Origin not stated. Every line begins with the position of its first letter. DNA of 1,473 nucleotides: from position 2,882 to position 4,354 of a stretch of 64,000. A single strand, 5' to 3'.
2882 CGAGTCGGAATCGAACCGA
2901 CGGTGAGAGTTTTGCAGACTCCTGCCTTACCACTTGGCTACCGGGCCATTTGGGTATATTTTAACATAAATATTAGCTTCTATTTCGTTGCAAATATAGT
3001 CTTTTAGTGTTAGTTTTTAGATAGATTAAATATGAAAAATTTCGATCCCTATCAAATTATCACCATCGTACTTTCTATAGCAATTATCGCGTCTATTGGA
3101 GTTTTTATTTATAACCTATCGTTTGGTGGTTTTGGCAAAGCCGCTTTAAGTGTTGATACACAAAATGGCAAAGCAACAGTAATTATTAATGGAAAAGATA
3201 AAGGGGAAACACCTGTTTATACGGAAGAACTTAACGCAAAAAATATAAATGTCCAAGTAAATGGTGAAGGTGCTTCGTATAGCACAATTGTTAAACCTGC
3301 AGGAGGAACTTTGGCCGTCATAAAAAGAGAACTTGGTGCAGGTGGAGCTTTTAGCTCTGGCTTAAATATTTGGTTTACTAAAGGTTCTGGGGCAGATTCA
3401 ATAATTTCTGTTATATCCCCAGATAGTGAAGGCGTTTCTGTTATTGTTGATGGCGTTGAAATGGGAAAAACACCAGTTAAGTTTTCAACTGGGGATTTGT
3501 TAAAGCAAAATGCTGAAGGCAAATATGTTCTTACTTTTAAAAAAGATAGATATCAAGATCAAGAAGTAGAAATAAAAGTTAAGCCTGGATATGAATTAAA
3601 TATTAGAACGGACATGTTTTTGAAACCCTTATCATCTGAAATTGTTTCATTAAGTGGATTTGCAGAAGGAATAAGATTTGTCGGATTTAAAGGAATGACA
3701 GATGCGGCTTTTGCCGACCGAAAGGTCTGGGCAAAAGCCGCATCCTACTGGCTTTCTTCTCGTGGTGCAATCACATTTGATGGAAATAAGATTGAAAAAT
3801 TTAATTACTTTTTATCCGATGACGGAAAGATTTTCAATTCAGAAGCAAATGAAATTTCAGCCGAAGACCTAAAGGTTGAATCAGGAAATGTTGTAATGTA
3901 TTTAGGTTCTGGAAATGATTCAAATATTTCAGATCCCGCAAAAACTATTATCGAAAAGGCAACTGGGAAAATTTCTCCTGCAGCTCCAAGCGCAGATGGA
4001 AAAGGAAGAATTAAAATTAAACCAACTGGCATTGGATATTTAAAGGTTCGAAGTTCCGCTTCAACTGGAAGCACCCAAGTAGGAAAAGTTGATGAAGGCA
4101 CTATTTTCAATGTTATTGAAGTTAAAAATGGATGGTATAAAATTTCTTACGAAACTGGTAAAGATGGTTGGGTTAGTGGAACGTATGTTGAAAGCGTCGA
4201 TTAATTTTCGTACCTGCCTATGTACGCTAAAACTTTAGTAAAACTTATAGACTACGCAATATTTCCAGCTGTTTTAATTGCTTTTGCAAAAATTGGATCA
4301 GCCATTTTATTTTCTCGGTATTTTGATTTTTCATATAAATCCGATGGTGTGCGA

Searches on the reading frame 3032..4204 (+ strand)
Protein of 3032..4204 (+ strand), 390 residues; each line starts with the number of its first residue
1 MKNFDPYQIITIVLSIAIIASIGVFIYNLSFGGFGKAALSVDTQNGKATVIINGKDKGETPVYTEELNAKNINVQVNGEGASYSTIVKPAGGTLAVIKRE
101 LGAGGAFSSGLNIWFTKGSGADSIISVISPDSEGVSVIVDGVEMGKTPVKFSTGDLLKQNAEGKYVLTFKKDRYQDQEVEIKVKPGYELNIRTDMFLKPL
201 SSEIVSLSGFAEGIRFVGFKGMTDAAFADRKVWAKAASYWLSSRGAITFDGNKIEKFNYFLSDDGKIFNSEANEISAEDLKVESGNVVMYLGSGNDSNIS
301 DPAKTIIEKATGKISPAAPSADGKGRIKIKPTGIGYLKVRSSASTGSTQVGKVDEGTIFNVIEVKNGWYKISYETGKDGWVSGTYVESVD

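Call 7: search_protein_families(library=pfam, proteins=[window:3032-4204:+], max_evalue=0.01)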
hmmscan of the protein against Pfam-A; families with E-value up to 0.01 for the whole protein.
window:3032-4204:+ (390 aa): 3 families
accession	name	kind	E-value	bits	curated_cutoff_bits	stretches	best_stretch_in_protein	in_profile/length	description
PF08308.17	PEGA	-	1.3e-15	57.5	20.8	2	127-192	5-64/71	PEGA domain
PF08239.17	SH3_3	-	8.1e-14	52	27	1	336-387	2-54/54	Bacterial SH3 domain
PF06347.19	SH3_4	-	1.2e-05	25.4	24.1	1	338-382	6-50/56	Bacterial SH3 domain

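Call 12: find_related_loci(query=window:3032-4204:+, collection=genome_contigs, flank=10000)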
Query window:3032-4204:+ (390 aa) in genome_contigs; peptide patterns used: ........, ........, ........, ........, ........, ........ (x = any residue, [..] = any of these).
93 stretches matched a pattern; 4 encode a relative of the query (tblastn E <= 1e-3); 4 distinct loci.
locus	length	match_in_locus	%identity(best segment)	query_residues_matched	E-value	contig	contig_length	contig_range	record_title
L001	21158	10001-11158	81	1-390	0e+0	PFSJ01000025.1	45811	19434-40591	MAG: candidate division WWE3 bacterium CG_4_9_14_0_2_um_filter_35_11 CG_4_9_14_0.2_um_filter_scaffold_209_c, whole genom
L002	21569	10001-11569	27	227-390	4e-8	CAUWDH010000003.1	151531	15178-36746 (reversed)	MAG: uncultured Sarcina sp. isolate ERS329812__bin16 genome assembly, contig: ERS329812_NODE_18_length_151531_cov_4.6539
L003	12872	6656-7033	43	336-387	1e-7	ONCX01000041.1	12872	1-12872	uncultured Clostridiales bacterium isolate RUG194 genome assembly, contig: scaffold_2044, whole genome shotgun sequence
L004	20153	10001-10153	43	337-387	1e-7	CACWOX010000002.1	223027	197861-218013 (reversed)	MAG: uncultured Ruminococcus sp. isolate RUG10784 genome assembly, contig: RUG10784_asm_2, whole genome shotgun sequence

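Call 25: find_related_loci(query=A3, collection=metagenome_contigs, flank=8000)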
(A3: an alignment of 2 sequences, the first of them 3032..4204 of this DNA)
Query A3 (390 aa) in metagenome_contigs; peptide patterns used: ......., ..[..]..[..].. (x = any residue, [..] = any of these).
347 stretches matched a pattern; 4 encode a relative of the query (tblastn E <= 1e-3); 4 distinct loci.
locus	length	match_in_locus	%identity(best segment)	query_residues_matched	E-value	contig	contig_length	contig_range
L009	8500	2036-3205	88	1-390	0e+0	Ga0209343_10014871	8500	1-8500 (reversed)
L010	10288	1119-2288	88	1-390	0e+0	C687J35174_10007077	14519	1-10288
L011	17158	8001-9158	81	1-390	0e+0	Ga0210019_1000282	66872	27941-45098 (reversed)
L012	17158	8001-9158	81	1-390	0e+0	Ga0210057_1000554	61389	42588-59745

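Call 35: find_homologous_proteins(query=window:3032-4204:+, max_evalue=1e-10)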
Query window:3032-4204:+ (390 aa): 39 proteins with E <= 1e-10 among 7072 candidates.
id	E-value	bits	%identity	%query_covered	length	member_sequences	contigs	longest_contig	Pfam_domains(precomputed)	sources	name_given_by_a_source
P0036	3.7e-241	818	97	100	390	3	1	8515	PF08308.18,PF08239.18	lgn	-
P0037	3.1e-223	759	88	100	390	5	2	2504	PF08308.18,PF06347.20,PF08239.18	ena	-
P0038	3.5e-204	696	81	100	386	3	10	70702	PF08308.18,PF08239.18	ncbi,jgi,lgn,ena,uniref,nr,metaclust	ncbi:hypothetical protein CO058_03440 [candidate division WWE3 bacterium CG_4_9_14_0_2_um_filter_35_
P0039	3.1e-203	693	79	100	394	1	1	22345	PF08308.18,PF08239.18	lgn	-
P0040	1.1e-201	688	79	100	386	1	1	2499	PF08308.18,PF08239.18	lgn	-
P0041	4.5e-201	686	80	100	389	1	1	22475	PF08308.18,PF08239.18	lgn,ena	-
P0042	6.3e-166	570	67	100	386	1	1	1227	PF08308.18,PF08239.18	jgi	-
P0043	2.1e-153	529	63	100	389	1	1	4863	PF08308.18,PF08239.18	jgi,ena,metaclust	metaclust:\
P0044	1.7e-141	490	58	100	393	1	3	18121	PF08308.18,PF08239.18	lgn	-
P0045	7.4e-136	471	55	100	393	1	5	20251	PF08308.18,PF08239.18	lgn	-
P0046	1.7e-134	467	55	100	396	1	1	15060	PF08308.18,PF08239.18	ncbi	-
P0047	1.7e-133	463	55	100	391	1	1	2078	PF08308.18,PF08239.18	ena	-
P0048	2.4e-133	463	54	100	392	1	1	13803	PF08308.18,PF08239.18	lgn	-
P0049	2.9e-133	462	54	100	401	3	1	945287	PF08308.18,PF08239.18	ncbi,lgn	-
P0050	1.7e-132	460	55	99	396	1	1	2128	PF08308.18,PF08239.18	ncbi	-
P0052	1.6e-130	453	54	100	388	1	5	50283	PF08308.18,PF06347.20,PF08239.18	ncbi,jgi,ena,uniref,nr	ncbi:hypothetical protein A2982_03385 [candidate division WWE3 bacterium RIFCSPLOWO2_01_FULL_39_13]|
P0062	8.7e-112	392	46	100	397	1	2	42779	PF08308.18,PF06347.20,PF08239.18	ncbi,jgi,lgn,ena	jgi:hypothetical protein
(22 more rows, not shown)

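Call 37: find_encoding_contigs(protein=P0036, flank=6000, max_places=2)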
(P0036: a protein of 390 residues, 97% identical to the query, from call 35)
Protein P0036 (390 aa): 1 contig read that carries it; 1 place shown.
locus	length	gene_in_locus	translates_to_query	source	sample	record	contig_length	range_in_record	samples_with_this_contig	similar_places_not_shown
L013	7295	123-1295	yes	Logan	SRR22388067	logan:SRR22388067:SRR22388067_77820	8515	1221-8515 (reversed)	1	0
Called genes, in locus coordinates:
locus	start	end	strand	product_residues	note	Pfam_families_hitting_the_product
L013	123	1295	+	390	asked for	PF08308:PEGA (weak), PF08239:SH3_3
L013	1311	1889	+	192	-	-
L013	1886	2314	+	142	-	-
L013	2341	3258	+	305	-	PF01040:UbiA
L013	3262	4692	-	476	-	PF00953:Glycos_transf_4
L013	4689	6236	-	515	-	-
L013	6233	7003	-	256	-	PF01026:TatD_DNase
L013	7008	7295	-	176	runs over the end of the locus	PF14378:PAP2_3 (weak), PF01569:PAP2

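Call 38: find_encoding_contigs(protein=P0039, flank=6000, max_places=2)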
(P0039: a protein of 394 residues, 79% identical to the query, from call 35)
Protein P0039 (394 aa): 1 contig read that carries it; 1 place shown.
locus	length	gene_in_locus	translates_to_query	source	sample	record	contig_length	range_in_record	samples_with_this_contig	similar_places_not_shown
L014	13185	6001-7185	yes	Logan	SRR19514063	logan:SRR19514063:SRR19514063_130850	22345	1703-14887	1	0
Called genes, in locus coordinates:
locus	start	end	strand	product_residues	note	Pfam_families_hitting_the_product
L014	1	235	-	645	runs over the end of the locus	?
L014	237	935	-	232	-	PF26593:TraC-like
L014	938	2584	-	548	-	PF12666:PrgI, PF13620:CarboxypepD_reg (weak)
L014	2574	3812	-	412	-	PF26550:Tricorn_2nd (faint)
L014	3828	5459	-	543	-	PF00118:Cpn60_TCP1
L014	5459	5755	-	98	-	PF00166:Cpn10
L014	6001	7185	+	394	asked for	PF08308:PEGA (faint), PF08239:SH3_3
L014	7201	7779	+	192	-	-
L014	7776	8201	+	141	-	-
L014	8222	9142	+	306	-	PF01040:UbiA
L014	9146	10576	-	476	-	PF00953:Glycos_transf_4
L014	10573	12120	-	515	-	-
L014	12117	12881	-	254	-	PF01026:TatD_DNase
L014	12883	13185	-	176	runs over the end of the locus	PF01569:PAP2, PF14378:PAP2_3 (weak)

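Call 39: find_encoding_contigs(protein=P0041, flank=6000, max_places=2)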
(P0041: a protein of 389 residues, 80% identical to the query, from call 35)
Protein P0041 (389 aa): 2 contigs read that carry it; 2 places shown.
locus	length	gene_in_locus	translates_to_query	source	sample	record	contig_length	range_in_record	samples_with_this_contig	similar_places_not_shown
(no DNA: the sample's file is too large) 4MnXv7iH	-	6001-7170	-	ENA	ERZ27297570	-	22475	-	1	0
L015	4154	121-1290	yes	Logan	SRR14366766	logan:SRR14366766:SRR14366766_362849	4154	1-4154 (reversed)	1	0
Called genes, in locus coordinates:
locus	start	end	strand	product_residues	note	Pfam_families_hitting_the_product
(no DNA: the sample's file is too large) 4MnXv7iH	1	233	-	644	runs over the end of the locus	PF01935:DUF87 (weak), PF12846:AAA_10, PF19044:P-loop_TraG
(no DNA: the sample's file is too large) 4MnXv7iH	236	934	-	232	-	PF26593:TraC-like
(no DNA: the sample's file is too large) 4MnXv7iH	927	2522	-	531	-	PF12666:PrgI, PF13620:CarboxypepD_reg (weak)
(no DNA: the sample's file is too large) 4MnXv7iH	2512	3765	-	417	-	PF26550:Tricorn_2nd (faint), PF07676:PD40 (faint)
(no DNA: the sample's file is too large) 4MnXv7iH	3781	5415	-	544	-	PF00118:Cpn60_TCP1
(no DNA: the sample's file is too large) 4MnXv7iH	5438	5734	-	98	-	PF00166:Cpn10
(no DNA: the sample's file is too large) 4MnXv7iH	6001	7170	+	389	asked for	PF08308:PEGA (weak), PF08239:SH3_3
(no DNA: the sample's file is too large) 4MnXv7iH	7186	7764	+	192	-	-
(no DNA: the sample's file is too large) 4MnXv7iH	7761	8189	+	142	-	-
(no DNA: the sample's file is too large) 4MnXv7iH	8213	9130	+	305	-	PF01040:UbiA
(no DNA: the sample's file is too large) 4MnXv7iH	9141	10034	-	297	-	?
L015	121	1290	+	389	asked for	PF08308:PEGA (weak), PF08239:SH3_3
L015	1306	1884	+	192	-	-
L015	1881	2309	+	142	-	-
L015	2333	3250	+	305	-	PF01040:UbiA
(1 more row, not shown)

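Call 40: find_encoding_contigs(protein=P0044, flank=6000, max_places=2)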
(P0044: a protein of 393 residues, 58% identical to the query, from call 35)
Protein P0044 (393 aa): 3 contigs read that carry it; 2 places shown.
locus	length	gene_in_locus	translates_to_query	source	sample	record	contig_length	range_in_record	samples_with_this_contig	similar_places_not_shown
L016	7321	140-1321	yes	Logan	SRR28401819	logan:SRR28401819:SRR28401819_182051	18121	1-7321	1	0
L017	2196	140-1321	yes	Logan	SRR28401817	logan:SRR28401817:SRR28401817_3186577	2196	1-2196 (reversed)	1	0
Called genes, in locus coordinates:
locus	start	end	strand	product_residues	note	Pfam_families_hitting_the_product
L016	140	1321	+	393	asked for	PF08308:PEGA (faint), PF08239:SH3_3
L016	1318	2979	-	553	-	PF04932:Wzy_C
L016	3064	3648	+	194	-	-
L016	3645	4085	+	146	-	-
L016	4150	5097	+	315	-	PF01040:UbiA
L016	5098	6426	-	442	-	PF00953:Glycos_transf_4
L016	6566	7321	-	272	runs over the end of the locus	PF01026:TatD_DNase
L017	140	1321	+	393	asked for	PF08308:PEGA (faint), PF08239:SH3_3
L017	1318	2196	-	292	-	?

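Call 48: find_encoding_contigs(protein=P0049, flank=5000, max_places=1)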
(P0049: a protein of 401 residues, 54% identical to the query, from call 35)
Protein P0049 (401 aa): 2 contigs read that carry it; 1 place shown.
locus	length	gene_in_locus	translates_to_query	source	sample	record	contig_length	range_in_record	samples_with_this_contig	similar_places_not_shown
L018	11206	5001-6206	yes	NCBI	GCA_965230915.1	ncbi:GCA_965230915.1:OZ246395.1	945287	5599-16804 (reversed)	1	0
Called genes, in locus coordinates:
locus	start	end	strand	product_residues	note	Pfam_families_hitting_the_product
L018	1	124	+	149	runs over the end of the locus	-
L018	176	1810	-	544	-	PF00118:Cpn60_TCP1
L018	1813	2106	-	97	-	PF00166:Cpn10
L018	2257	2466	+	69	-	PF13783:DUF4177 (weak)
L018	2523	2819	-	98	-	-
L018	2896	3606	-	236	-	PF00849:PseudoU_synth_2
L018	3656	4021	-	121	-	PF05899:Cupin_3 (weak), PF02311:AraC_binding (weak), PF07883:Cupin_2, PF06249:EutQ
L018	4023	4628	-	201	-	PF01966:HD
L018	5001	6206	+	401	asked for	PF08308:PEGA (faint), PF08239:SH3_3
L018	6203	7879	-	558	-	PF04932:Wzy_C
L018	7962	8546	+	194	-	-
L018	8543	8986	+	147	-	-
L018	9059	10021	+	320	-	PF01040:UbiA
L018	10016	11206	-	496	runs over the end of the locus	PF00953:Glycos_transf_4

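Call 49: find_encoding_contigs(protein=P0052, flank=5000, max_places=2)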
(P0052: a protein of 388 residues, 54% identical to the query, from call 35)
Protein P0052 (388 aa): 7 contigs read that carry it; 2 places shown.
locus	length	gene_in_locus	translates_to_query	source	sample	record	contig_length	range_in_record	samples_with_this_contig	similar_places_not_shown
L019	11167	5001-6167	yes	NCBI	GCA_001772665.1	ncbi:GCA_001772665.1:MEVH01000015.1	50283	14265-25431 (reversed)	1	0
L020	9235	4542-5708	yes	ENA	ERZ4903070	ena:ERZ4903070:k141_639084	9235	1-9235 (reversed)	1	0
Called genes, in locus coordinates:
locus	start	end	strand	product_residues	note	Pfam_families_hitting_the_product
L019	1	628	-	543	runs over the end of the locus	PF00118:Cpn60_TCP1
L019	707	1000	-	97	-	PF00166:Cpn10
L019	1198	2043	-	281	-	PF20903:SPL, PF07505:DUF5131 (weak), PF04055:Radical_SAM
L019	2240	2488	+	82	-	PF01541:GIY-YIG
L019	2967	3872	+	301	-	PF00892:EamA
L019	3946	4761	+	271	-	-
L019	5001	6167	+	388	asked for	PF08308:PEGA (faint), PF06347:SH3_4 (faint), PF08239:SH3_3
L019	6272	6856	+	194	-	-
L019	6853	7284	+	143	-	-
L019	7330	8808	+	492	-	PF00953:Glycos_transf_4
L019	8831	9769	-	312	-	PF01040:UbiA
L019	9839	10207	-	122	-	PF01934:HepT-like (weak), PF08780:NTase_sub_bind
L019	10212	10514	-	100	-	PF22600:MTPAP-like_central (weak), PF01909:NTP_transf_2, PF18765:Polbeta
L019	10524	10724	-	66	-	-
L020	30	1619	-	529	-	PF01609:DDE_Tnp_1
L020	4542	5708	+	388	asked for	PF08308:PEGA (faint), PF06347:SH3_4 (faint), PF08239:SH3_3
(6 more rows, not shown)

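Call 50: find_encoding_contigs(protein=P0045, flank=5000, max_places=3)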
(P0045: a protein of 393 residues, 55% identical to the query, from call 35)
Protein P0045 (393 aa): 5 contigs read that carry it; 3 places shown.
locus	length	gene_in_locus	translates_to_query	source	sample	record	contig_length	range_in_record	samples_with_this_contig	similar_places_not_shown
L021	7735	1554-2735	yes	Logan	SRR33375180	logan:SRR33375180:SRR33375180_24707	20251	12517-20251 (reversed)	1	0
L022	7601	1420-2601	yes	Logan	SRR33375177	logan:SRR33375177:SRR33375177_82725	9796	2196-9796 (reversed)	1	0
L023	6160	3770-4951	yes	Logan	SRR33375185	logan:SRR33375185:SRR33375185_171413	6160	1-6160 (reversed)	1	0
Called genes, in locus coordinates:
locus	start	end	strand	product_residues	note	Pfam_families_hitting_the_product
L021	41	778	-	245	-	PF00849:PseudoU_synth_2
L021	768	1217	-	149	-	-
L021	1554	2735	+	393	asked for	PF08308:PEGA (faint), PF08239:SH3_3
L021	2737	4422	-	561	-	PF04932:Wzy_C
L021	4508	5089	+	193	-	-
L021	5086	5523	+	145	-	-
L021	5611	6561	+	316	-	PF01040:UbiA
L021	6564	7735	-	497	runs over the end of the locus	PF00953:Glycos_transf_4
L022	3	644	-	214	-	?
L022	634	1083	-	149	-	-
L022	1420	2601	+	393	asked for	PF08308:PEGA (faint), PF08239:SH3_3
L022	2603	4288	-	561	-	PF04932:Wzy_C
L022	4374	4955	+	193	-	-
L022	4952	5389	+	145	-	-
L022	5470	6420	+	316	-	PF01040:UbiA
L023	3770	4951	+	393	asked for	PF08308:PEGA (faint), PF08239:SH3_3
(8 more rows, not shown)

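Call 71: search_protein_families(library=pfam, proteins=[L001:9138-9395:+, L001:9392-9826:+, L001:7965-8627:+], max_evalue=0.001)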
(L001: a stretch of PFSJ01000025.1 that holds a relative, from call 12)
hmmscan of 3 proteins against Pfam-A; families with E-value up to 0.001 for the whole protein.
L001:9138-9395:+ (85 aa): 2 families
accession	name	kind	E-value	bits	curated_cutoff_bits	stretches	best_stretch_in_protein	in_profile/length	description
PF12728.13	HTH_17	-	5.5e-12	46.2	27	1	7-49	1-43/51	Helix-turn-helix domain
PF21531.3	Rv2175c_wHTH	-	0.00028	21.2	27.1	1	6-46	14-54/57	DNA-binding protein Rv2175c, wHTH domain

L001:9392-9826:+ (144 aa): 1 family
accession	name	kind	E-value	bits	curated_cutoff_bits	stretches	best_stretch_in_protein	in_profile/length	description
PF13470.12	PIN_3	-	8.4e-06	27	27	1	5-112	1-114/115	PIN domain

L001:7965-8627:+ (220 aa): 2 families
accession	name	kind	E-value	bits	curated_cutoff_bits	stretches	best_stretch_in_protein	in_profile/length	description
PF00293.34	NUDIX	-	5.5e-15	56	21.1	1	61-173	2-118/134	NUDIX domain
PF14815.12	NUDIX_4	-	5.4e-06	26.6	35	1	68-187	4-112/113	NUDIX domain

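Call 80: find_encoding_contigs(protein=P0062, flank=7000, max_places=2)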
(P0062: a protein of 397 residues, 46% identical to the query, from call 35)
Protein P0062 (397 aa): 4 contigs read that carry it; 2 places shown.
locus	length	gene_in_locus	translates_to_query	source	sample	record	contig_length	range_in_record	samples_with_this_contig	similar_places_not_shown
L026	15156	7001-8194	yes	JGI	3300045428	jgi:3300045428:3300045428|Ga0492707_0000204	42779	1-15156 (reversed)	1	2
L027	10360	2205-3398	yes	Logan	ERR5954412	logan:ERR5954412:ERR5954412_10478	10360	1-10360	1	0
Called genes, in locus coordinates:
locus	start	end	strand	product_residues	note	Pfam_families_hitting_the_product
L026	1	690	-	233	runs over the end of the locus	PF26593:TraC-like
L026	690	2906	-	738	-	PF12666:PrgI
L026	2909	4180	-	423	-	-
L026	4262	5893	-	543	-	PF00118:Cpn60_TCP1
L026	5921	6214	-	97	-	PF00166:Cpn10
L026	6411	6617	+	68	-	PF13783:DUF4177 (weak)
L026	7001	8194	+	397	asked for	PF08308:PEGA (faint), PF06347:SH3_4 (weak), PF08239:SH3_3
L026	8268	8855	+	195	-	-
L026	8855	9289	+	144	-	-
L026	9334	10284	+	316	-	PF01040:UbiA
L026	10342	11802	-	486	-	PF00953:Glycos_transf_4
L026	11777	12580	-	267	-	PF01026:TatD_DNase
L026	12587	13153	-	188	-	PF14378:PAP2_3 (weak), PF01569:PAP2, PF14360:PAP2_C (weak)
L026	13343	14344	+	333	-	PF08529:NusA_N, PF00575:S1 (weak), PF13184:KH_NusA_1st, PF26594:KH_NusA_2nd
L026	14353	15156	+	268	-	?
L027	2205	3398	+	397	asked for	PF08308:PEGA (faint), PF06347:SH3_4 (weak), PF08239:SH3_3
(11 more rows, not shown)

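Call 81: find_encoding_contigs(protein=P0046, flank=7000, max_places=2)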
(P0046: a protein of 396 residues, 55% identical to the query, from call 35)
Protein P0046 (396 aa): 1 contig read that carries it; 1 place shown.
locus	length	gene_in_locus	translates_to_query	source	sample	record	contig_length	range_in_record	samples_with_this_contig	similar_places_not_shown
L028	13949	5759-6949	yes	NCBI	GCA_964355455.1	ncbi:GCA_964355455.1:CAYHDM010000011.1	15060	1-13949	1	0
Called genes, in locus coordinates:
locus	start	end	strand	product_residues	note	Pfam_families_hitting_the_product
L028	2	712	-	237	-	?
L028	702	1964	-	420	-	-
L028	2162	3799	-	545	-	PF00118:Cpn60_TCP1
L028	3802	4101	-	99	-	PF00166:Cpn10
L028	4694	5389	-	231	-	PF00849:PseudoU_synth_2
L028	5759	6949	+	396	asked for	PF08308:PEGA (faint), PF08239:SH3_3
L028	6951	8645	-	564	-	PF04932:Wzy_C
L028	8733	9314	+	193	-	-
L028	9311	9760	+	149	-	-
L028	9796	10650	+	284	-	-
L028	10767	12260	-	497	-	PF00953:Glycos_transf_4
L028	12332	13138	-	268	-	PF01026:TatD_DNase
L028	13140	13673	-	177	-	PF01569:PAP2, PF14360:PAP2_C (weak)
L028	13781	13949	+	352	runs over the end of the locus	PF08529:NusA_N, PF00575:S1 (faint), PF13184:KH_NusA_1st, PF26594:KH_NusA_2nd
